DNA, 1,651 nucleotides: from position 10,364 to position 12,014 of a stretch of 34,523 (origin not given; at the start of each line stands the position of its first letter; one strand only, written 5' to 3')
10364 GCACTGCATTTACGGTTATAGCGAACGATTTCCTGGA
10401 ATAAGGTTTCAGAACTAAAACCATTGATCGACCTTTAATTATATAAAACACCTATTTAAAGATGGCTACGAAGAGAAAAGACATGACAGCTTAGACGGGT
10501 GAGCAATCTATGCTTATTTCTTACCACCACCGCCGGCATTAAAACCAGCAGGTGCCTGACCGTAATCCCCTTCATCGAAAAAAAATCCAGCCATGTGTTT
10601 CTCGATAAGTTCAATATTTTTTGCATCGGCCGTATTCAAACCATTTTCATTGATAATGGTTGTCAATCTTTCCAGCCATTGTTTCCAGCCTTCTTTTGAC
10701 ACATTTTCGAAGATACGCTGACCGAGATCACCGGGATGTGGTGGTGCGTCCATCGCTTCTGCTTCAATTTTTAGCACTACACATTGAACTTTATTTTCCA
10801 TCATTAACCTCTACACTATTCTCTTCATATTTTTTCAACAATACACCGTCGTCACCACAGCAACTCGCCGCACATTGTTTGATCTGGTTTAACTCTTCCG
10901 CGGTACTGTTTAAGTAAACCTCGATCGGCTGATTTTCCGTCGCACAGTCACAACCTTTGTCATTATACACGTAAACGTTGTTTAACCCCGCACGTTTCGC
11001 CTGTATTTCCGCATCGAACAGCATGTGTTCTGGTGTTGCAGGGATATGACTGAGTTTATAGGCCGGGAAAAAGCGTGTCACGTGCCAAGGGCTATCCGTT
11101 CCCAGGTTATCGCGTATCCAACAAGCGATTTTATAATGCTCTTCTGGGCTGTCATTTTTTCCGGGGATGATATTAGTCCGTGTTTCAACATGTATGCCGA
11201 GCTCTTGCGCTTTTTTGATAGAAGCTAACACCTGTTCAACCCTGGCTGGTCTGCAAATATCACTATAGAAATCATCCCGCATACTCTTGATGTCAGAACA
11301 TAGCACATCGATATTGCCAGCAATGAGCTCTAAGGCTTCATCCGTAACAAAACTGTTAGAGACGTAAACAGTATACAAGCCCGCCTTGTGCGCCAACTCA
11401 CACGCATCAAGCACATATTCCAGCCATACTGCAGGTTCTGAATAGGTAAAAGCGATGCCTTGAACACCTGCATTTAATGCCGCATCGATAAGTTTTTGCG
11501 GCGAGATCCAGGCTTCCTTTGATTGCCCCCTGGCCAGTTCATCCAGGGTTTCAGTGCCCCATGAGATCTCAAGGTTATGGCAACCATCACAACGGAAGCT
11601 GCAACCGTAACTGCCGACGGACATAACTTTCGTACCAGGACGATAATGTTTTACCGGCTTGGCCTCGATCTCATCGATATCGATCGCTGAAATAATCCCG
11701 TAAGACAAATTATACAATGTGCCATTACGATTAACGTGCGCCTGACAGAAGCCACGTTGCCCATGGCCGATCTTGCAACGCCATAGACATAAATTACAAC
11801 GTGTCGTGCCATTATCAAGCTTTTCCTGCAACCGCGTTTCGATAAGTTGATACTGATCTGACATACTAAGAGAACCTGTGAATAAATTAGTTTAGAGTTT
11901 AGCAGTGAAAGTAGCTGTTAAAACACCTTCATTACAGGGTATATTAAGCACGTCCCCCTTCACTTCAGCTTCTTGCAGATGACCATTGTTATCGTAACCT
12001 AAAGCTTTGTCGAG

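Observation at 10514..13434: Compact DsrE-like / Fmt-like / AmmeMemoRadiSam-type radical SAM / YggX operon with no recognised pathway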

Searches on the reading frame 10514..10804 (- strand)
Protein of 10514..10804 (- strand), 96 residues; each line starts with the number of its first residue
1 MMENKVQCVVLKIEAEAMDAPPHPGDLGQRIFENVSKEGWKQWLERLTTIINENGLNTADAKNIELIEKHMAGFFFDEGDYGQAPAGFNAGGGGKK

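Call 3: search_protein_families(library=pfam, proteins=[window:10514-10804:-], max_evalue=0.01)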
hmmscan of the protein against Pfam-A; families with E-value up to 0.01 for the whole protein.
window:10514-10804:- (96 aa): 1 family
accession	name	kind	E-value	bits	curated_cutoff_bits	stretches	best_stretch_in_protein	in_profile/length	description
PF04362.19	Iron_traffic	-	2.1e-27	95.2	27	1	2-88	1-85/88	Bacterial Fe(2+) trafficking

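Call 4: search_protein_families(library=ncbifam, proteins=[window:10514-10804:-], max_evalue=0.01)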
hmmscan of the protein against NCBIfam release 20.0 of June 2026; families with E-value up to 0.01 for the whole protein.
window:10514-10804:- (96 aa): 1 family
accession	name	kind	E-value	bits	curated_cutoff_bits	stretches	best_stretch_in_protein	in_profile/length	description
NF003817.0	PRK05408.1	equivalog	1.4e-28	98.6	74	1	2-80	1-79/90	oxidative damage protection protein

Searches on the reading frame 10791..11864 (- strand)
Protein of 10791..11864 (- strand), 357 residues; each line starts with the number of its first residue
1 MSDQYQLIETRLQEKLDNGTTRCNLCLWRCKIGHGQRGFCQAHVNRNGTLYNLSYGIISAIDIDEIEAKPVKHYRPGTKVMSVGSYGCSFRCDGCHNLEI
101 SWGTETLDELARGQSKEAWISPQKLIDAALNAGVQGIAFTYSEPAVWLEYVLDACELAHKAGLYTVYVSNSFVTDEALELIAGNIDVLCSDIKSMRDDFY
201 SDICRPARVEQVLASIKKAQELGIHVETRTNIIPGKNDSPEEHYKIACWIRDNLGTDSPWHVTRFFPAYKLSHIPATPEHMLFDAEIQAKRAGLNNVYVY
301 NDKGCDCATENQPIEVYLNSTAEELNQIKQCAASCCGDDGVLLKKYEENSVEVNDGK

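Call 3: search_protein_families(library=pfam, proteins=[window:10791-11864:-], max_evalue=0.01)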
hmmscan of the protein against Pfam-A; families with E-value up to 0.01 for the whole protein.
window:10791-11864:- (357 aa): 2 families
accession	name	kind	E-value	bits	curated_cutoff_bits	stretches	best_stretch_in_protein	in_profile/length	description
PF04055.27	Radical_SAM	-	5.4e-20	72.7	29.5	1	85-245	4-164/166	Radical SAM superfamily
PF13353.11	Fer4_12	-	0.0097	16.6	22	0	82-175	9-100/137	4Fe-4S single cluster domain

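Call 4: search_protein_families(library=ncbifam, proteins=[window:10791-11864:-], max_evalue=0.01)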
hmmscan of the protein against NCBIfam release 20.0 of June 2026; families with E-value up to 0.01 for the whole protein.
window:10791-11864:- (357 aa): 17 families
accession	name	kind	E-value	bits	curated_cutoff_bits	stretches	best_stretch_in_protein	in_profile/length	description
TIGR04337.1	AmmeMemoSam_rS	hypoth_equivalog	3.8e-65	220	220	1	11-307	2-291/349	AmmeMemoRadiSam system radical SAM enzyme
TIGR02493.1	PFLA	equivalog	1.2e-12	47.7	231.75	1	76-247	14-180/235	pyruvate formate-lyase-activating protein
TIGR04041.1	activase_YjjW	hypoth_equivalog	9.5e-10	38.3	250.2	1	134-252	109-226/276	YjjW family glycine radical enzyme activase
TIGR02495.1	NrdG2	equivalog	2.1e-09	37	131.15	1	85-253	23-183/193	anaerobic ribonucleoside-triphosphate reductase activating protein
NF008356.0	PRK11145.1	equivalog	7.9e-09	35.2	375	1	86-252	28-190/246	pyruvate formate lyase 1-activating protein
TIGR02494.1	PFLE_PFLC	subfamily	8.5e-09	35.1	174.35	1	136-254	126-243/293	glycyl-radical enzyme activating protein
NF048008.1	SfplDhtActHpfHKleb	equivalog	5.2e-07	29.3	500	1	136-255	129-247/308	(2S)-3-sulfopropanediol dehydratase activating enzyme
TIGR04395.1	cutC_activ_rSAM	equivalog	2.1e-06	27.3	360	1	136-252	132-247/309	choline TMA-lyase-activating enzyme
NF048010.1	SfplDhtActHpsHDes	equivalog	2.4e-06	26.6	430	1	136-252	134-251/298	(2S)-3-sulfopropanediol dehydratase activating enzyme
NF043069.1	T4HPD_activ_SAM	equivalog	3.7e-06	26.5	425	1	135-250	125-239/299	trans-4-hydroxy-L-proline dehydratase activase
NF038283.1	viperin_w_prok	equivalog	1.1e-05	24.8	180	1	88-225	12-153/281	viperin family antiviral radical SAM protein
NF033717.2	HPDL_rSAM_activ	equivalog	1.4e-05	24.5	420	1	133-252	130-250/311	4-hydroxyphenylacetate decarboxylase activase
TIGR02666.1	moaA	equivalog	9.1e-05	21.6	284.05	1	88-238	20-170/336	GTP 3',8-cyclase MoaA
NF033719.1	ind_deCO2_activ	equivalog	0.00011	21.6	425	1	136-253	132-248/302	indoleacetate decarboxylase activase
TIGR04003.1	rSAM_BssD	equivalog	0.00017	20.9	496.45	1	135-246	129-240/314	[benzylsuccinate synthase]-activating enzyme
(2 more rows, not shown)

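Call 27: search_solved_structures(query=window:10791-11864:-, max_evalue=0.001)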
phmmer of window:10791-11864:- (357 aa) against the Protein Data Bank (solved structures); distinct sequences matched with E-value up to 0.001: 3.
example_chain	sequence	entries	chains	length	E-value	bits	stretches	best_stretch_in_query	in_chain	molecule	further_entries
3c8f_A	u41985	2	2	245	6.5e-07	31.8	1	85-253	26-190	Pyruvate formate-lyase 1-activating enzyme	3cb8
8fo0_A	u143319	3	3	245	7e-07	31.7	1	85-253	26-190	Pyruvate formate-lyase 1-activating enzyme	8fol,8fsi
3can_A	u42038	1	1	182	0.00071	21.8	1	132-248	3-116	Pyruvate-formate lyase-activating enzyme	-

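Call 33: find_homologous_proteins(query=window:10791-11864:-)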
Query window:10791-11864:- (357 aa): 1363 proteins with E <= 0.001 among 3278 candidates; the best 120 are listed.
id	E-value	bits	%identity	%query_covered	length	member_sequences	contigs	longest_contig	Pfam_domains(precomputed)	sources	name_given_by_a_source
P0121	6.2e-220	747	90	97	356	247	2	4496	PF04055.28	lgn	-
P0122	4.2e-218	741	87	98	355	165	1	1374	PF04055.28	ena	-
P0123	3.5e-217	738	88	97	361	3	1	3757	PF04055.28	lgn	-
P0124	2.8e-215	732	84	100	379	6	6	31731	PF04055.28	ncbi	-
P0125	5.0e-215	731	86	98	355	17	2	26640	PF04055.28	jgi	jgi:pyruvate formate lyase activating enzyme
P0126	2.1e-214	729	86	99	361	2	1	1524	PF04055.28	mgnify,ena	mgnify:CR=1 FL=1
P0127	2.0e-213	726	83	100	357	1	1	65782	PF04055.28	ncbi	-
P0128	1.5e-212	723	83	100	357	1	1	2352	PF04055.28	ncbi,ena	-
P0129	2.3e-212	723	83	100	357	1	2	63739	PF04055.28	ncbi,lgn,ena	-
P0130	2.7e-212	722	83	100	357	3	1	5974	PF04055.28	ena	-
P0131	5.5e-212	721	86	97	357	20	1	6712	PF04055.28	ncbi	-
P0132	6.9e-211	718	84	98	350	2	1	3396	PF04055.28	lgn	-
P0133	5.8e-209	711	84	97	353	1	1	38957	PF04055.28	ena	-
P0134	3.0e-208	709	84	97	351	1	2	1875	PF04055.28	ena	-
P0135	6.7e-208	708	84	97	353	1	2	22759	PF04055.28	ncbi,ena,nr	ncbi:MAG: AmmeMemoRadiSam system radical SAM enzyme [Gammaproteobacteria bacterium]|nr:AmmeMemoRadiS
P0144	2.9e-204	696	81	99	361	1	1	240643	PF04055.28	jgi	jgi:pyruvate formate lyase activating enzyme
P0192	1.2e-199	681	79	98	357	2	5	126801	PF04055.28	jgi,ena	-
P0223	2.9e-196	670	77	98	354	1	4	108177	PF04055.28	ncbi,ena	-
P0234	2.4e-195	667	76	97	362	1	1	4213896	PF04055.28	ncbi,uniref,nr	ncbi:AmmeMemoRadiSam system radical SAM enzyme [sulfur-oxidizing endosymbiont of Gigantopelta aegis]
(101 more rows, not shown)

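Call 34: find_encoding_contigs(protein=P0234, flank=9000, max_places=2)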
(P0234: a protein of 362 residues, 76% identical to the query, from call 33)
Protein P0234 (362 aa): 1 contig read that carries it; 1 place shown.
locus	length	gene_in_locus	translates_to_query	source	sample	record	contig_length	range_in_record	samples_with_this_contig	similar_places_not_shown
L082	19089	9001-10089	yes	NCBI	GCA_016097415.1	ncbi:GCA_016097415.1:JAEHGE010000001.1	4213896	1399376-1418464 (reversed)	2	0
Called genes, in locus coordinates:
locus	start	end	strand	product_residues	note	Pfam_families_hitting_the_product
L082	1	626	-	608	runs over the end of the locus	PF00270:DEAD, PF04851:ResIII (weak), PF00271:Helicase_C, PF25399:DeaD_dimer, PF03880:DbpA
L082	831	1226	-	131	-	-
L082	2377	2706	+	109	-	-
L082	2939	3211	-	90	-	PF13683:rve_3, PF13333:rve_2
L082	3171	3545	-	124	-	PF00665:rve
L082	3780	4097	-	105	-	PF13542:HTH_Tnp_ISL3 (weak), PF01527:HTH_Tnp_1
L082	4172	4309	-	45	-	-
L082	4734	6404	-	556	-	PF00682:HMGL-like, PF22615:IPMS_D2, PF08502:LeuA_dimer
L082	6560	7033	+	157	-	PF13404:HTH_AsnC-type, PF13412:HTH_24, PF01037:AsnC_trans_reg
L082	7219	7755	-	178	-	PF06776:IalB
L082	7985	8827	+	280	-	PF00551:Formyl_trans_N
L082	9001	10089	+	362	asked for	PF04055:Radical_SAM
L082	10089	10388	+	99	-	PF04362:Iron_traffic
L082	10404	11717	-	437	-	PF18130:ATPgrasp_N (weak), PF13535:ATP-grasp_4, PF18603:LAL_C2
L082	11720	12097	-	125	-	PF01521:Fe-S_biosyn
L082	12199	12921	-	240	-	PF01209:Ubie_methyltran (weak), PF05148:Methyltransf_8, PF13489:Methyltransf_23, PF13847:Methyltransf_31, PF08241:Methyltransf_11, PF08242:Methyltransf_12, PF13649:Methyltransf_25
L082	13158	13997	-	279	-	PF01297:ZnuA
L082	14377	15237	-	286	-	PF13276:HTH_21 (weak), PF00665:rve, PF13683:rve_3, PF13333:rve_2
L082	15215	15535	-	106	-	PF01527:HTH_Tnp_1, PF13542:HTH_Tnp_ISL3 (weak)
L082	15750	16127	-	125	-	-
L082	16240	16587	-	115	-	-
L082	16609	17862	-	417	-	PF13187:Fer4_9 (faint), PF00037:Fer4 (faint), PF12838:Fer4_7, PF13183:Fer4_8, PF13237:Fer4_10 (weak), PF13484:Fer4_16 (weak), PF13534:Fer4_17, PF02754:CCG, +1 more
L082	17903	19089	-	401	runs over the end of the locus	PF01565:FAD_binding_4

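Call 35: find_encoding_contigs(protein=P0144, flank=9000, max_places=2)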
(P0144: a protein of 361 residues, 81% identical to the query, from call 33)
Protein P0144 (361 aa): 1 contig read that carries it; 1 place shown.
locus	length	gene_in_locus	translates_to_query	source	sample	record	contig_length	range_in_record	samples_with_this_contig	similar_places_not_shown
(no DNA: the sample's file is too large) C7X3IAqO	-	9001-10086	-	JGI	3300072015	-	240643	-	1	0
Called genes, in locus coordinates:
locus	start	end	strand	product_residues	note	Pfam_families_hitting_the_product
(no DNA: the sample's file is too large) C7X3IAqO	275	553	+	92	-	-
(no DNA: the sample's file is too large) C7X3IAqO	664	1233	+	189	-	-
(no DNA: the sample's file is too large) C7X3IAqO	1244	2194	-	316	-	-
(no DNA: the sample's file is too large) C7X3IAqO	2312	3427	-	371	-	-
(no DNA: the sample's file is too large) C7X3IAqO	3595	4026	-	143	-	PF24838:8xMP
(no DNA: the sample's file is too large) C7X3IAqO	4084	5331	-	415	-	PF00278:Orn_DAP_Arg_deC, PF01168:Ala_racemase_N, PF02784:Orn_Arg_deC_N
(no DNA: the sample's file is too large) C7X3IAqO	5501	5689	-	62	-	PF13627:LptM_cons (faint)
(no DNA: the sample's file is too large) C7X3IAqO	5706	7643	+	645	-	PF00512:HisKA, PF02518:HATPase_c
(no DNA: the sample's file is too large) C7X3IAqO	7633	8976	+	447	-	PF00072:Response_reg, PF00158:Sigma54_activat, PF14532:Sigma54_activ_2, PF07728:AAA_5 (faint), PF00004:AAA (faint), PF25601:AAA_lid_14, PF02954:HTH_8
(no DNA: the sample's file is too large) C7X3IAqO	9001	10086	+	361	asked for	PF04055:Radical_SAM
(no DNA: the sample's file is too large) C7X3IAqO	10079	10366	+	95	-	PF04362:Iron_traffic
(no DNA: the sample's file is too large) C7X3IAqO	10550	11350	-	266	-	PF03649:UPF0014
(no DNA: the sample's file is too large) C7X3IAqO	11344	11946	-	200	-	PF00005:ABC_tran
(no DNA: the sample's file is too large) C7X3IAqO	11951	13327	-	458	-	-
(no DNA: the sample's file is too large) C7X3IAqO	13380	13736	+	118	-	-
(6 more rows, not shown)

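Call 50: find_encoding_contigs(protein=P0192, flank=7000, max_places=3)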
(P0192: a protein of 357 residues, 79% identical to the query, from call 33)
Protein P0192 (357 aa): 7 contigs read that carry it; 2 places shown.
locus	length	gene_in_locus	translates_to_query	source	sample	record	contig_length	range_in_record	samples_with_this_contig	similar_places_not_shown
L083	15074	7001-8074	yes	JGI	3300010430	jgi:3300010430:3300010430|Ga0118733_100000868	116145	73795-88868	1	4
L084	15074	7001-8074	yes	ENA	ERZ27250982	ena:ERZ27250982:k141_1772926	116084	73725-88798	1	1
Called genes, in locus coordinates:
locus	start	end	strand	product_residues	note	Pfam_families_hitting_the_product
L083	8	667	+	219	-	PF02230:Abhydrolase_2, PF12146:Hydrolase_4 (faint), PF00561:Abhydrolase_1 (faint)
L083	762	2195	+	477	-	-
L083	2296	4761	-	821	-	PF00501:AMP-binding, PF13193:AMP-binding_C (faint), PF00550:PP-binding, PF01553:Acyltransferase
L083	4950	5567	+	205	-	PF03458:Gly_transporter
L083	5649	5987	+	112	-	-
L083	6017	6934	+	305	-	PF00551:Formyl_trans_N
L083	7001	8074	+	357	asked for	PF04055:Radical_SAM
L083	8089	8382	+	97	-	PF04362:Iron_traffic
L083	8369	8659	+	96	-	-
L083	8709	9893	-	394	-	PF18130:ATPgrasp_N, PF13535:ATP-grasp_4, PF18603:LAL_C2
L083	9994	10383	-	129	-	PF01521:Fe-S_biosyn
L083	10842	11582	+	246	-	PF00072:Response_reg, PF00486:Trans_reg_C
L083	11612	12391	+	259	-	PF00581:Rhodanese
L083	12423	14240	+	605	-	PF00512:HisKA, PF02518:HATPase_c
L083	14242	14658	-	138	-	PF02412:TSP_3 (faint)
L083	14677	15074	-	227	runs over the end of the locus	PF09968:DUF2202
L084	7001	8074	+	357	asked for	PF04055:Radical_SAM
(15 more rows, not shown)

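Call 51: find_encoding_contigs(protein=P0223, flank=7000, max_places=3)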
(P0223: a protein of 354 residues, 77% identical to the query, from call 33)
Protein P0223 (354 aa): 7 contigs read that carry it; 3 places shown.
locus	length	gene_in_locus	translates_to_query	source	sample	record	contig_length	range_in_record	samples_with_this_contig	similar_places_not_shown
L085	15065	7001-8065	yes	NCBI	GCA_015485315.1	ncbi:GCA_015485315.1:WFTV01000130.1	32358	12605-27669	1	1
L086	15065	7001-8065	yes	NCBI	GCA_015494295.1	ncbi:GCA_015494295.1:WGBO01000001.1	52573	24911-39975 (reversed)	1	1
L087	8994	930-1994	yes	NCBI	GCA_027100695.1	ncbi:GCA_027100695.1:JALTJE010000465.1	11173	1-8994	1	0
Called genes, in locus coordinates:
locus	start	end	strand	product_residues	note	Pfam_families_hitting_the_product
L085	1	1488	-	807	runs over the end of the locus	PF01326:PPDK_N, PF00391:PEP-utilizers, PF02896:PEP-utilizers_C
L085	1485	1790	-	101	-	PF13591:MerR_2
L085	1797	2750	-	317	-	PF00226:DnaJ, PF01556:DnaJ_C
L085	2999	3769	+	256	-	PF00027:cNMP_binding, PF13545:HTH_Crp_2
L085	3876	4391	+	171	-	-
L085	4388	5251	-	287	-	PF00085:Thioredoxin, PF14559:TPR_19 (faint), PF14561:TPR_20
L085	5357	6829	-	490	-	PF02696:SelO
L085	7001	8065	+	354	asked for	PF04055:Radical_SAM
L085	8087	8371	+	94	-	PF04362:Iron_traffic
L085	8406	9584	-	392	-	PF18130:ATPgrasp_N, PF13535:ATP-grasp_4, PF18603:LAL_C2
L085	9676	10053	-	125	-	PF01521:Fe-S_biosyn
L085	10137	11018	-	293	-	PF00126:HTH_1, PF03466:LysR_substrate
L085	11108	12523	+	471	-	PF00330:Aconitase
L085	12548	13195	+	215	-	PF00694:Aconitase_C, PF27512:LeuD, PF27434:LeuD_C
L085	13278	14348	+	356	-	PF00180:Iso_dh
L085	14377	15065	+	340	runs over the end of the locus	PF01118:Semialdhyde_dh, PF02774:Semialdhyde_dhC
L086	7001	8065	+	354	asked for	PF04055:Radical_SAM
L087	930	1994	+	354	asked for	PF04055:Radical_SAM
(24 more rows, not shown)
